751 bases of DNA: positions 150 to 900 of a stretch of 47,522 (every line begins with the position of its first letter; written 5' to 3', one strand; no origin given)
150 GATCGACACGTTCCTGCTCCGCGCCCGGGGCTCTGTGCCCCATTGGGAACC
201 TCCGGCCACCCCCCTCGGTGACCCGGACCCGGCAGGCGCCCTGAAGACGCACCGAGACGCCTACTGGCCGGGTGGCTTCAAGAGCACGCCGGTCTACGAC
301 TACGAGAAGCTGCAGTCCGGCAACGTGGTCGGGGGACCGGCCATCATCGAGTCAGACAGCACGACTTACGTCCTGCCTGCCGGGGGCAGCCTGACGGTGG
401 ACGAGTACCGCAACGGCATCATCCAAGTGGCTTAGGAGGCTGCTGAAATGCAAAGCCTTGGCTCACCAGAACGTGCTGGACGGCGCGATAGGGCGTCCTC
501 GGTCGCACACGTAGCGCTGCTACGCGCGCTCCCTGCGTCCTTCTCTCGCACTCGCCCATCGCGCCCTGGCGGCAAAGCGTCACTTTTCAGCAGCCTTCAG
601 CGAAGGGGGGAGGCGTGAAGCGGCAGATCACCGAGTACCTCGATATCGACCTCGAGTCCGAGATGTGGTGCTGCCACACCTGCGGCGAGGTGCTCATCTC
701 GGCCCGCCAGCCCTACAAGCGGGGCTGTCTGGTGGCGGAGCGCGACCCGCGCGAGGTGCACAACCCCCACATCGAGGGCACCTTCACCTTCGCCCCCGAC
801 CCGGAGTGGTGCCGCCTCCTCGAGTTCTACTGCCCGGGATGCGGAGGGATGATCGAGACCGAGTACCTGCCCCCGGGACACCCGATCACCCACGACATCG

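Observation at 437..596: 160-nt intercistronic element closed by a perfect 12-bp terminal inverted repeat: long form of a repeat family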

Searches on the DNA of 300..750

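Call 9: search_rna_families(source=window, start=300, end=750, threshold=evalue, max_evalue=10)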
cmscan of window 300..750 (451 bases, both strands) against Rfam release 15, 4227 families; matches with E-value up to 10: 3.
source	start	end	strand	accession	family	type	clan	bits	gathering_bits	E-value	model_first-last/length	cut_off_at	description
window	430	604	-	RF04119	MIR1858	Gene; miRNA;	-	18.1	137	1.7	1-197/197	no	MIR1858 microRNA precursor family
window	477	558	-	RF03527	mir-3072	Gene; miRNA;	-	17.5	86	4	1-83/83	no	mir-3072 microRNA precursor family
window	365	392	+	RF03823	mir-1814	Gene; miRNA;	-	13.6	90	6.1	1-70/70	no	mir-1814 microRNA precursor family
